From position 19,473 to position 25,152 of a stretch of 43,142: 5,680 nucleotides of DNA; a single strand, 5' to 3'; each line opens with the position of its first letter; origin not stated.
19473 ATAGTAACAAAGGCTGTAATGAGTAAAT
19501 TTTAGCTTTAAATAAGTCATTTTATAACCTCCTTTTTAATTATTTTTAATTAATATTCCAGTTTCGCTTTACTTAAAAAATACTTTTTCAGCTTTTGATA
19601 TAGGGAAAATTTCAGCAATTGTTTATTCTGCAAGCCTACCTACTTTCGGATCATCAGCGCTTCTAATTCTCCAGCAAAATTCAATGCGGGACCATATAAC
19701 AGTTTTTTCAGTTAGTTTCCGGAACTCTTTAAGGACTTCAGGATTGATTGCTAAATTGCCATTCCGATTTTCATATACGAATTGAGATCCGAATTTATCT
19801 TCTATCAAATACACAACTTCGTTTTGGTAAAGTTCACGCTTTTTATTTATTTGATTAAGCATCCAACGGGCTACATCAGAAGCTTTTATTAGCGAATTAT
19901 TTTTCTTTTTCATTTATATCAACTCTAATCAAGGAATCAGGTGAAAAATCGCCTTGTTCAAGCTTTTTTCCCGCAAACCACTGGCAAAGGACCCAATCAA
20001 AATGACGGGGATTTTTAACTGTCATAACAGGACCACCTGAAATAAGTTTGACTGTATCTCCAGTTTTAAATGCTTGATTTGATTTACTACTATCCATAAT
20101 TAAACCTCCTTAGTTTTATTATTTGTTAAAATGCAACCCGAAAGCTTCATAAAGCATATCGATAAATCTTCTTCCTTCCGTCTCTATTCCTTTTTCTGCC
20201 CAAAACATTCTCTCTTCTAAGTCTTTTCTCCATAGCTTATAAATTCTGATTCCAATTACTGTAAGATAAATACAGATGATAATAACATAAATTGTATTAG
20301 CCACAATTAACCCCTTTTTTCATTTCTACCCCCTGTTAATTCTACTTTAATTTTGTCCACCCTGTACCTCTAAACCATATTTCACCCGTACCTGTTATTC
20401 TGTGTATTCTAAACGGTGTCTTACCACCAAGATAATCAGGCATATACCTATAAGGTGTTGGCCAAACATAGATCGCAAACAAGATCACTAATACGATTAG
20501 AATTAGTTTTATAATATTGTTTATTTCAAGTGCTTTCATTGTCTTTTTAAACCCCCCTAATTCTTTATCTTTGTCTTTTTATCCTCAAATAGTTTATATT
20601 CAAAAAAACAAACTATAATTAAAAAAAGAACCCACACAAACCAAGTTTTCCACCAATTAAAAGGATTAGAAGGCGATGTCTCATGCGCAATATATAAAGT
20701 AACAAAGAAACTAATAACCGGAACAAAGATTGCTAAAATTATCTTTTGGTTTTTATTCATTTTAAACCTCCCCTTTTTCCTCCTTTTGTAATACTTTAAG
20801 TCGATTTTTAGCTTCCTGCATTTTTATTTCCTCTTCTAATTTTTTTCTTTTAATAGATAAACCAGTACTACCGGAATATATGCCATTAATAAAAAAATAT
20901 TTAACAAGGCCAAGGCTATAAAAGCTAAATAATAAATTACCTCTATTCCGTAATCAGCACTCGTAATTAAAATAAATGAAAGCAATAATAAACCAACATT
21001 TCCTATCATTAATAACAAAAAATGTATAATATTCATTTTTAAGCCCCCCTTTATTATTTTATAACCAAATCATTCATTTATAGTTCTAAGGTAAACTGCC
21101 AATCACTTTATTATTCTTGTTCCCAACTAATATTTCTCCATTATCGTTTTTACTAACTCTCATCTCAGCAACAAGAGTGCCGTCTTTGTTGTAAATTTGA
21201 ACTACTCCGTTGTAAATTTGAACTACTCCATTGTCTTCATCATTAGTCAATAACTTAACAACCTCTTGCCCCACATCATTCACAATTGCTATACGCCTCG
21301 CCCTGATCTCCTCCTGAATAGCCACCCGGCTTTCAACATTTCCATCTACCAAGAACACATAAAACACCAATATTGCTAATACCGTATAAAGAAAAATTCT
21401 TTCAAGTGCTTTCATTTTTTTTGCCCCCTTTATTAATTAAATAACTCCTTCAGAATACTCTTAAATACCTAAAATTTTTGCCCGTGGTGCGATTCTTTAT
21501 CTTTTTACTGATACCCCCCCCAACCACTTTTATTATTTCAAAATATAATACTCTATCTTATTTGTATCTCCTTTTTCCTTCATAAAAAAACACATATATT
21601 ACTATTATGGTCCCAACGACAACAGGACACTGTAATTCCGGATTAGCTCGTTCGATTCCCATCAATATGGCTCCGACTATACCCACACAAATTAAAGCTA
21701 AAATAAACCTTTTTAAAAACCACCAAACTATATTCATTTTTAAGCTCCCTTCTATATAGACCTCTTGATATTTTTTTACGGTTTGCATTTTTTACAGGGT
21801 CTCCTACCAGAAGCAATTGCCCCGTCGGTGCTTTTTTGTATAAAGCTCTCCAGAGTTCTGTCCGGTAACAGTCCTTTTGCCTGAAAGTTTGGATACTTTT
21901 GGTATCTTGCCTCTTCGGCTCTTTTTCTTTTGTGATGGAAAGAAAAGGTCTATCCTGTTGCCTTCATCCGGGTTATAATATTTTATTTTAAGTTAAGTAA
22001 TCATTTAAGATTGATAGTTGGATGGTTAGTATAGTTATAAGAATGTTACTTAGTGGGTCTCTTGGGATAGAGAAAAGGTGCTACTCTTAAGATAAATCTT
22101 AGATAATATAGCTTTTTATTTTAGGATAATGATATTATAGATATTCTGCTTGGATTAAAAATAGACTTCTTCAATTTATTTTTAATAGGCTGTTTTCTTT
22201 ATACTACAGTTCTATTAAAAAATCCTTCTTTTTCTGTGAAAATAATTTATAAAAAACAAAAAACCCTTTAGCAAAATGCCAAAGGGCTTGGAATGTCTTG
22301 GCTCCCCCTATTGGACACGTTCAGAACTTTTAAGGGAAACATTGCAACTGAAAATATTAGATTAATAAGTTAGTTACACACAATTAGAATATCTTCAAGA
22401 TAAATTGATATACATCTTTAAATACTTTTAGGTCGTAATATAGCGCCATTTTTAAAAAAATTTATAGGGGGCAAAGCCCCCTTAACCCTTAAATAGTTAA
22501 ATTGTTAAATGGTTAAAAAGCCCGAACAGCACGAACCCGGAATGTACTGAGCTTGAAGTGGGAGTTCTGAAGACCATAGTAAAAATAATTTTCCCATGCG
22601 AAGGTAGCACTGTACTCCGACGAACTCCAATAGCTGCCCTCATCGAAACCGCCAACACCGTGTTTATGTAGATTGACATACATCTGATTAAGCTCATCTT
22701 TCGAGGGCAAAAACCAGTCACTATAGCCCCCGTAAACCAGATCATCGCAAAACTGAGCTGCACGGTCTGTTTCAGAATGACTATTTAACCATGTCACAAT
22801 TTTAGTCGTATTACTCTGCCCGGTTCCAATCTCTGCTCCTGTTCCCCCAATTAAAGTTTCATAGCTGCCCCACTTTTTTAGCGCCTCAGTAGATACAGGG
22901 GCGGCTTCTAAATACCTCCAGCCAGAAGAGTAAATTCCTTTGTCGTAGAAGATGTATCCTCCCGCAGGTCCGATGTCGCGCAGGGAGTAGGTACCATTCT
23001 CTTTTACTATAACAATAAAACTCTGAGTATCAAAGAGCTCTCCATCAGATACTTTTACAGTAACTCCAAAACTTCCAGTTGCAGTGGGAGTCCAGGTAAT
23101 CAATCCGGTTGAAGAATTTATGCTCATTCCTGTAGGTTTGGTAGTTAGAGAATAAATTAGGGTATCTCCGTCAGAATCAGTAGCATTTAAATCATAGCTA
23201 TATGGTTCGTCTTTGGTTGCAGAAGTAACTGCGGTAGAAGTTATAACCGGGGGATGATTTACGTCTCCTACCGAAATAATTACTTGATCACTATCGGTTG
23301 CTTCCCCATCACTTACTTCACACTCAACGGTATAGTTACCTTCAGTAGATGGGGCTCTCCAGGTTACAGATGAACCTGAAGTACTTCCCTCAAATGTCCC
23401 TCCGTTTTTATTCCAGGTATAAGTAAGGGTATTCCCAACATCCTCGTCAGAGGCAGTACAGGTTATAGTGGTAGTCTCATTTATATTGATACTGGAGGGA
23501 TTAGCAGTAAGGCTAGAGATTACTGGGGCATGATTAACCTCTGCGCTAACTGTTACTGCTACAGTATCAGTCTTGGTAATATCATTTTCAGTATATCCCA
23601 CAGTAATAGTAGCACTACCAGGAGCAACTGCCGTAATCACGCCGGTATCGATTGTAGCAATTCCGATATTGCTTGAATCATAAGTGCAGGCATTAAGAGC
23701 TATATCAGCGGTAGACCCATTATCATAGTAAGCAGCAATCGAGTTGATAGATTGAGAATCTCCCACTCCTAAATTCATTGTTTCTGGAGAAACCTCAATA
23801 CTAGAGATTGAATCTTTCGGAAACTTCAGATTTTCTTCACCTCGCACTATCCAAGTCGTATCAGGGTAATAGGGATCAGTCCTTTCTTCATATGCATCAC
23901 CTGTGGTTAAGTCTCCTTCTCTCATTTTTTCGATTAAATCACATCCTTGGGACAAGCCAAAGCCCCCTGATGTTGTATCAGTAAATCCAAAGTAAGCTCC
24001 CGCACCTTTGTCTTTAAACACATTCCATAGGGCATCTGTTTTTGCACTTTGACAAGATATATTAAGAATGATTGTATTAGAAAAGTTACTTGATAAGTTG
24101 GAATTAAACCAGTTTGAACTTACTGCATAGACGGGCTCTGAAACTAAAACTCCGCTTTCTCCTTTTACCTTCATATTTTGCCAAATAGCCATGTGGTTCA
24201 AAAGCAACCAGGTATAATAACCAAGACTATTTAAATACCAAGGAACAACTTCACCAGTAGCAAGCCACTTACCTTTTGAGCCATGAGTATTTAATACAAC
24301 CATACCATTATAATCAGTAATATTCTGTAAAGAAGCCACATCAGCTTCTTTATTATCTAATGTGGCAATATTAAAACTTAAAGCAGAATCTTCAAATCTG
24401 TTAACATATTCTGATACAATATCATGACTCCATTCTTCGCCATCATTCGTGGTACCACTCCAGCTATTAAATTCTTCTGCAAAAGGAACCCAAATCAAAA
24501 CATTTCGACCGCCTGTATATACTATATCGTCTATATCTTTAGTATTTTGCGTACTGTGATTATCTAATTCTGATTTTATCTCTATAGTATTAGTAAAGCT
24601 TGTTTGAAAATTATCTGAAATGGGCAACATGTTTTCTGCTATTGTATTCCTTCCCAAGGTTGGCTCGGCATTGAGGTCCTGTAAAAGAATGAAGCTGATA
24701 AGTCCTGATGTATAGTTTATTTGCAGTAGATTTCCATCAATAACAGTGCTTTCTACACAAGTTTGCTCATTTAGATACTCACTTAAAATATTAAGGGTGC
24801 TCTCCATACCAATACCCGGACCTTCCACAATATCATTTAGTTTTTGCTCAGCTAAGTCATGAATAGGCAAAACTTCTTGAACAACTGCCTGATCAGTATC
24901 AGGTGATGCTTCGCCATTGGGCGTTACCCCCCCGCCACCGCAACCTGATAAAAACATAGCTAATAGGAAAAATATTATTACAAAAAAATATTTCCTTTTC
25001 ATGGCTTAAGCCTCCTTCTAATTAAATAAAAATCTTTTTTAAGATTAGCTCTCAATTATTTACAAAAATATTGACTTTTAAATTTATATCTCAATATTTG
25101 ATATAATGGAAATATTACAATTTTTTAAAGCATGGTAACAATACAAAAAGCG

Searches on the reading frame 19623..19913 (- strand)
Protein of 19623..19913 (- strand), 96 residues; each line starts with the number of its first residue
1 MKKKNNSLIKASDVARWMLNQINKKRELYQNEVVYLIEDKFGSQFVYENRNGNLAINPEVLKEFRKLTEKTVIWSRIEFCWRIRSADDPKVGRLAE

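Call 13: search_protein_families(library=pfam, proteins=[window:19623-19913:-], max_evalue=0.01)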
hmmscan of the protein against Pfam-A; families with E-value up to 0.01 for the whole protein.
window:19623-19913:- (96 aa): 1 family
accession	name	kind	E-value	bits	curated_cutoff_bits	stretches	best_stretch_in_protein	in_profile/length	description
PF22266.2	DUF6953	-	2.1e-29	101.9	27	1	11-82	2-73/74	Family of unknown function (DUF6953)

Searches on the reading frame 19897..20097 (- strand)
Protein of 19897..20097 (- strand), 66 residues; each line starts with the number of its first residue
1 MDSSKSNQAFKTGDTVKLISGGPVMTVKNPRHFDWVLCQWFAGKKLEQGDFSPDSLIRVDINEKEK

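Call 13: search_protein_families(library=pfam, proteins=[window:19897-20097:-], max_evalue=0.01)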
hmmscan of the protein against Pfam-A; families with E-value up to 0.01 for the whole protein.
window:19897-20097:- (66 aa): 1 family
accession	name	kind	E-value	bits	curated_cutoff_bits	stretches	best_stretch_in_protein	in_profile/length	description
PF09926.15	DUF2158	-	6.5e-13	48.6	22.3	1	11-56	1-50/50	Uncharacterized small protein (DUF2158)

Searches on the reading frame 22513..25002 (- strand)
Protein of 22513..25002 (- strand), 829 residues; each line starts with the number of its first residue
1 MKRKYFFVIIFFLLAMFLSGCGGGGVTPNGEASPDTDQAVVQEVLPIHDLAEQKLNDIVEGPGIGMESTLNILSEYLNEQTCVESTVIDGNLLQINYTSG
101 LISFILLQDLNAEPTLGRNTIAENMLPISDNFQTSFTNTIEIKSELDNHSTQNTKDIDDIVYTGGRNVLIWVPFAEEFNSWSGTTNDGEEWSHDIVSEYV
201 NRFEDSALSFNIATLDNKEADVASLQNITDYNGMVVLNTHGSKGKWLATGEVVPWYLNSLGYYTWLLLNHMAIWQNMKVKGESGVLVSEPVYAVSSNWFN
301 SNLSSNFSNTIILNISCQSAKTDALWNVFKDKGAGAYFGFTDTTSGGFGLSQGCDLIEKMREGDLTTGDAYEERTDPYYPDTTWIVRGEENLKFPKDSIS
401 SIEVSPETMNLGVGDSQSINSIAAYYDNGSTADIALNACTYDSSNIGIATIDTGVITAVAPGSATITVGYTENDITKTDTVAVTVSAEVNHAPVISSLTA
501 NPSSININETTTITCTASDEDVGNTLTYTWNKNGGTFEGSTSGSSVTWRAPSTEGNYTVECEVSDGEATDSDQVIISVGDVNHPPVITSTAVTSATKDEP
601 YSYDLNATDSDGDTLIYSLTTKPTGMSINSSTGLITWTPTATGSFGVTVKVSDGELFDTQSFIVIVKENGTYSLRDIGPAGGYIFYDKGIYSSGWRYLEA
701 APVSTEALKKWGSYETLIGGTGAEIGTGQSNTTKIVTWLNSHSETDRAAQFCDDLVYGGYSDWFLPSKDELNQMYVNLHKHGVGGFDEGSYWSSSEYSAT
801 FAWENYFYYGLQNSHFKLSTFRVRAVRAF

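Call 13: search_protein_families(library=pfam, proteins=[window:22513-25002:-], max_evalue=0.01)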
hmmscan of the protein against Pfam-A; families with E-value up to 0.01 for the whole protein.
window:22513-25002:- (829 aa): 11 families
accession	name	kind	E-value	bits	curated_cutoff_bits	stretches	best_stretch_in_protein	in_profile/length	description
PF05345.18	He_PIG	-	1.9e-15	57.5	24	1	584-666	1-95/96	Putative Ig domain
PF07603.17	Lcl_C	-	2.5e-09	37.9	34.9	1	737-827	11-117/117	Lcl C-terminal domain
PF18911.6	PKD_4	-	3.1e-07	30.8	27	1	490-571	1-76/85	PKD domain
PF13895.12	Ig_2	-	9.4e-06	26.2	27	1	497-578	3-79/79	Immunoglobulin domain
PF00801.26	PKD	-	1.2e-05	25.7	23.5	1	498-576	2-78/80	PKD domain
PF24908.1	Ig_SIBA-E_2nd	-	2e-05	25.2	27.8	1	613-655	33-76/117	Integrin beta-like protein A-E, second Ig-like domain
PF22352.2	K319L-like_PKD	-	2.4e-05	24.7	27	1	506-578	6-84/84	K319L-like, PKD domain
PF13927.12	Ig_3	-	4.9e-05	24.2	30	1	493-560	2-75/78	Immunoglobulin domain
PF02368.24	Big_2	-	0.00014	22.2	22.8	1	400-468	3-66/79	Bacterial Ig-like domain (group 2)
PF00047.31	ig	-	0.0045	17.7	21.8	0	504-564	4-71/81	Immunoglobulin domain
PF21461.3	HL_N-beta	-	0.0059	16.8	27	0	440-478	15-52/57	Hyaluronate lyase, N-terminal beta-sheet domain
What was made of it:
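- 22513..25002 (-): 829-aa lipoprotein gene: signal peptide and lipobox, an N-terminal caspase-fold-like domain of about 375 aa, Big_2/PKD/He_PIG Ig-like repeats, and a C-terminal Lcl_C (DUF1566) domain. Pfam (call 13).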

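Call 15: find_encoding_contigs(protein=window:22516-25002:-, flank=10000, max_places=6)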
Protein window:22516-25002:- (829 aa): 1 contig read that carries it; 1 place shown.
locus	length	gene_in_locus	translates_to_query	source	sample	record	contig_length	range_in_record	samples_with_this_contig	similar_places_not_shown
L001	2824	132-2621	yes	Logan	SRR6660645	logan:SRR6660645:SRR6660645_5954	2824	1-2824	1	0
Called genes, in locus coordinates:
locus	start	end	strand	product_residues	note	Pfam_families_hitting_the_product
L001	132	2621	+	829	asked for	PF13895:Ig_2 (weak), PF18911:PKD_4 (weak), PF00801:PKD (faint), PF22352:K319L-like_PKD (weak), PF24908:Ig_SIBA-E_2nd (faint), PF05345:He_PIG, PF07603:Lcl_C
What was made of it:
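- Short-read assembly of the lipoprotein gene breaks at the repeat borders (call 15).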

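Call 16: find_homologous_proteins(query=window:22516-25002:-, max_evalue=0.00001)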
Query window:22516-25002:- (829 aa): 55 proteins with E <= 0.00001 among 8000 candidates.
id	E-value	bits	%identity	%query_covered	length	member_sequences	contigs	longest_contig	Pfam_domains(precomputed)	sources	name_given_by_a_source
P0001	0.0e+0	1880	100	100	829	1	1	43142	PF13895.13,PF22352.3,PF00801.27,PF07603.18,PF24908.1,PF05345.19,PF18911.7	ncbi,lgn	-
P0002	0.0e+0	1465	85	82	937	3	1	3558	PF22352.3,PF00801.27,PF07603.18,PF24908.1,PF05345.19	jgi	-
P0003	0.0e+0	1430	77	100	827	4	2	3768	PF07603.18,PF02368.25,PF05345.19,PF18911.7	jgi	-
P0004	0.0e+0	1297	86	81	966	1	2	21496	PF23598.2,PF13306.13,PF00801.27,PF17963.8,PF12799.14,PF05345.19,PF13855.13,PF18911.7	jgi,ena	-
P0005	0.0e+0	1247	71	100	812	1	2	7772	PF22352.3,PF07603.18,PF05345.19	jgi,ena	-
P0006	0.0e+0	1240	83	81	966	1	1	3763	PF23598.2,PF13516.13,PF13895.13,PF13306.13,PF00801.27,PF14580.13,PF12799.14,PF24908.1,PF05345.19,PF13855.13,PF18911.7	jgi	-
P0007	0.0e+0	1194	88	72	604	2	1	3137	PF13895.13,PF00801.27,PF13927.13,PF18911.7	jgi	-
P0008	0.0e+0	1150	88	72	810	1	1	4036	PF13895.13,PF22352.3,PF00801.27,PF18911.7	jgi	jgi:hypothetical protein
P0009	5.0e-277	939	84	61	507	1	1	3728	PF02368.25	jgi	-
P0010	7.7e-241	820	62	70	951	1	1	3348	PF05345.19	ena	-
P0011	4.8e-171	589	67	49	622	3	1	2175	-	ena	-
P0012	5.1e-170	585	64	53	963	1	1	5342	PF13620.13,PF02368.25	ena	-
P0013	4.6e-165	569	67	49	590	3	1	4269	-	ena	-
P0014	1.3e-164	567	74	41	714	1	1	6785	PF13895.13,PF22352.3,PF00801.27,PF07603.18,PF17803.8,PF05345.19,PF18911.7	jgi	-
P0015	3.0e-162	560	64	50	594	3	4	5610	-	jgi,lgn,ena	jgi:hypothetical protein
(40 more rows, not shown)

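Call 17: find_encoding_contigs(protein=P0004, flank=10000, max_places=4)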
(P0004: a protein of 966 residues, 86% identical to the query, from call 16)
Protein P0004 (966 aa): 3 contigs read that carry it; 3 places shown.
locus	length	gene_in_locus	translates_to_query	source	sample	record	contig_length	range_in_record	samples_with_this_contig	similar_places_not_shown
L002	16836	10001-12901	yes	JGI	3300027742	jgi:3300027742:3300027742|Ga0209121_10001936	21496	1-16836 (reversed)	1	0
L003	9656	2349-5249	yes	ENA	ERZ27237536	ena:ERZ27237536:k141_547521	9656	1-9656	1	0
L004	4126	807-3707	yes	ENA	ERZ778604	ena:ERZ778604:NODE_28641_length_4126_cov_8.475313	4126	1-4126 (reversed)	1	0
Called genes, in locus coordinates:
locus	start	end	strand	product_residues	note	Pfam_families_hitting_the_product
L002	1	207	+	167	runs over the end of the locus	PF07331:TctB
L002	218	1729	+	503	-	PF01970:TctA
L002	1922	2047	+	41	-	-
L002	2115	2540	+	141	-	PF06808:DctM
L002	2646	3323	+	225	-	PF01244:Peptidase_M19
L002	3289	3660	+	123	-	PF01244:Peptidase_M19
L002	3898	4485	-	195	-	-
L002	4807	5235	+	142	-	PF01797:Y1_Tnp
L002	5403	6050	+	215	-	PF01614:IclR_C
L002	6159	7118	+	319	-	PF01081:Aldolase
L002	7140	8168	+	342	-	PF00294:PfkB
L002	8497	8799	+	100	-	-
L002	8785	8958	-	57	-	-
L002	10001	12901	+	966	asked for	PF17963:Big_9 (weak), PF05345:He_PIG, PF17963:Big_9, PF12799:LRR_4 (weak), PF23598:LRR_14 (weak), PF12799:LRR_4, PF13306:LRR_5 (weak), PF12799:LRR_4, +3 more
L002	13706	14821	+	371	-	PF01650:Peptidase_C13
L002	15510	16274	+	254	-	PF13715:CarbopepD_reg_2 (weak), PF13620:CarboxypepD_reg (weak), PF00496:SBP_bac_5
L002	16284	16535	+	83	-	-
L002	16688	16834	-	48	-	?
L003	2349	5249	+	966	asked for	PF17963:Big_9 (weak), PF05345:He_PIG, PF17963:Big_9, PF12799:LRR_4 (weak), PF23598:LRR_14 (weak), PF12799:LRR_4, PF13306:LRR_5 (weak), PF12799:LRR_4, +3 more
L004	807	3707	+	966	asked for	PF17963:Big_9 (weak), PF05345:He_PIG, PF17963:Big_9, PF12799:LRR_4 (weak), PF23598:LRR_14 (weak), PF12799:LRR_4, PF13306:LRR_5 (weak), PF12799:LRR_4, +3 more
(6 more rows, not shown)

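Call 18: find_encoding_contigs(protein=P0005, flank=10000, max_places=4)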
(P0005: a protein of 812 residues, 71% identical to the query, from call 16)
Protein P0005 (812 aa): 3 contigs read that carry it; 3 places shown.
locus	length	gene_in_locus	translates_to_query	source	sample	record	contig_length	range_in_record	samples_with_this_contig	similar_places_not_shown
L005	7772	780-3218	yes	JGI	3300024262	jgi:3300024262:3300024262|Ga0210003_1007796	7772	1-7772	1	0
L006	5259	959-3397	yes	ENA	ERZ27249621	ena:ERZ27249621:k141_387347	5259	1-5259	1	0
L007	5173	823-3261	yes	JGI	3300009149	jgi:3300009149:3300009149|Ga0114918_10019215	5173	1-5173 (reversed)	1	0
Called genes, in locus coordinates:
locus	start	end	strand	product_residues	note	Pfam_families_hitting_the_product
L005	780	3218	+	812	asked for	PF22352:K319L-like_PKD (weak), PF05345:He_PIG, PF07603:Lcl_C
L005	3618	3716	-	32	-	-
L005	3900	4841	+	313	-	-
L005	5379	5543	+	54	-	-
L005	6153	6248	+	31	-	-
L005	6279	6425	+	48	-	-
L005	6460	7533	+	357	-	-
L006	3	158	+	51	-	?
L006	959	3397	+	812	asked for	PF22352:K319L-like_PKD (weak), PF05345:He_PIG, PF07603:Lcl_C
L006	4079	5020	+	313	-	-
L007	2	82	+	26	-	?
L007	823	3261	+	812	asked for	PF22352:K319L-like_PKD (weak), PF05345:He_PIG, PF07603:Lcl_C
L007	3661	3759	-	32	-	-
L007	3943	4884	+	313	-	-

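Call 19: find_encoding_contigs(protein=P0003, flank=10000, max_places=4)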
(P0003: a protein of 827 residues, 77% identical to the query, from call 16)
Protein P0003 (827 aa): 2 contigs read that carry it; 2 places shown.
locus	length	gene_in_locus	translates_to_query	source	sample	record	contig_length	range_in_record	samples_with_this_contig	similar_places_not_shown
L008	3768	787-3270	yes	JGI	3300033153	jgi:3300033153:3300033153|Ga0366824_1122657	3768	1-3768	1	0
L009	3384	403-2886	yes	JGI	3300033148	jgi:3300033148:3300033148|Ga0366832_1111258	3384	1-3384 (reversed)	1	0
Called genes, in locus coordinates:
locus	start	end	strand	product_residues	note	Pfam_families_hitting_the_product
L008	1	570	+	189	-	?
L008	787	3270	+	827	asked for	PF02368:Big_2 (weak), PF18911:PKD_4 (faint), PF05345:He_PIG, PF07603:Lcl_C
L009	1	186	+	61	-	?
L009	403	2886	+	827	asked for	PF02368:Big_2 (weak), PF18911:PKD_4 (faint), PF05345:He_PIG, PF07603:Lcl_C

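Call 41: search_protein_families(library=pfam, proteins=[L005:6460-7530:+], max_evalue=0.001)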
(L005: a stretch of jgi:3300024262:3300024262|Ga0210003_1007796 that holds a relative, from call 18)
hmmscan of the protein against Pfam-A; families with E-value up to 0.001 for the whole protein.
L005:6460-7530:+ (357 aa): 0 families

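Call 58: search_solved_structures(query=A6, max_evalue=1, show_alignments=2)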
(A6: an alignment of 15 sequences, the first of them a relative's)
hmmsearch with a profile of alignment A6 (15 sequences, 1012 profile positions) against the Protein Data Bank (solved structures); distinct sequences matched with E-value up to 1: 1.
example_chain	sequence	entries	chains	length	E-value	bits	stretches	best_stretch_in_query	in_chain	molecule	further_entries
9ijj_4P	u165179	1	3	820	0.49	11.4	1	780-947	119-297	Leucine-rich repeat and guanylate kinase domain-containing protein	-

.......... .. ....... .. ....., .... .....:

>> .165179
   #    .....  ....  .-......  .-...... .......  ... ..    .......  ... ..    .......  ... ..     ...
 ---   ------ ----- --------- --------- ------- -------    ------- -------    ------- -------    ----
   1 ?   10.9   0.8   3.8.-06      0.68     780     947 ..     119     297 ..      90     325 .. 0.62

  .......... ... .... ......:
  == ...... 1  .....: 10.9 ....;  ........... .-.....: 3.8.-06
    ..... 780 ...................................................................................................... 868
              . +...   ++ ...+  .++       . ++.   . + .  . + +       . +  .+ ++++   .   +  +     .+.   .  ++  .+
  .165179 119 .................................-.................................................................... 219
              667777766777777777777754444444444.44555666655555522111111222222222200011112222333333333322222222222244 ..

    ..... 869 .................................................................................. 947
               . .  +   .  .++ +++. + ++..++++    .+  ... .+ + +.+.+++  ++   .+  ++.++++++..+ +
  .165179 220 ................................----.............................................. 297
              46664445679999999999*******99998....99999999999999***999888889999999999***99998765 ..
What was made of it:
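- Tried and rejected: A profile search of the lipoprotein family against PDB sequences found nothing for the N-domain (call 58).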

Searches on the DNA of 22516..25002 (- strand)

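Call 20: search_rna_families(sources=[L001, L002, L003, L004, L005, L006, L007, L008, L009], threshold=gathering)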
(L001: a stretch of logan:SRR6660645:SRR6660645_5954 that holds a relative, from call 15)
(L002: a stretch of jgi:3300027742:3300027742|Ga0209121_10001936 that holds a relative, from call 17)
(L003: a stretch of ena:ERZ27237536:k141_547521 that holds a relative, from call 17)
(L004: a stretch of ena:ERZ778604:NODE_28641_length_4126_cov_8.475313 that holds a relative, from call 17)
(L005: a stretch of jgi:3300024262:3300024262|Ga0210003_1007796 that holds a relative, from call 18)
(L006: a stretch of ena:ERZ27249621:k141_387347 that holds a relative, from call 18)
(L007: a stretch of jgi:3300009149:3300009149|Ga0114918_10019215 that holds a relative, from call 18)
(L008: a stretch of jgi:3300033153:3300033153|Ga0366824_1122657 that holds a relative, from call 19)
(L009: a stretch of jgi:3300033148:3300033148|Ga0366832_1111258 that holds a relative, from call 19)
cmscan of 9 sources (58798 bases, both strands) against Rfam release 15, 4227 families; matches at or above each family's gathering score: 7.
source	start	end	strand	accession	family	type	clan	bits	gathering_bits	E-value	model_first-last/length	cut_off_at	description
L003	9416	9524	+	RF00504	Glycine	Cis-reg; riboswitch;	CL00125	60.1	32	5.8e-10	1-94/94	no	Glycine riboswitch aptamer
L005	379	487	+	RF00504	Glycine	Cis-reg; riboswitch;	CL00125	56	32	6.8e-09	1-94/94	no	Glycine riboswitch aptamer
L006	558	666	+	RF00504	Glycine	Cis-reg; riboswitch;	CL00125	56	32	6.8e-09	1-94/94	no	Glycine riboswitch aptamer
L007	422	530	+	RF00504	Glycine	Cis-reg; riboswitch;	CL00125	56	32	6.8e-09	1-94/94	no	Glycine riboswitch aptamer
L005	5379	5487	+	RF00504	Glycine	Cis-reg; riboswitch;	CL00125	53.2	32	3.8e-08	1-94/94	no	Glycine riboswitch aptamer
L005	5490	5620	+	RF00504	Glycine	Cis-reg; riboswitch;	CL00125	51.8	32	8.9e-08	8-87/94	no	Glycine riboswitch aptamer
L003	9528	9656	+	RF00504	Glycine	Cis-reg; riboswitch;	CL00125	40.5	32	8.3e-05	9-86/94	no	Glycine riboswitch aptamer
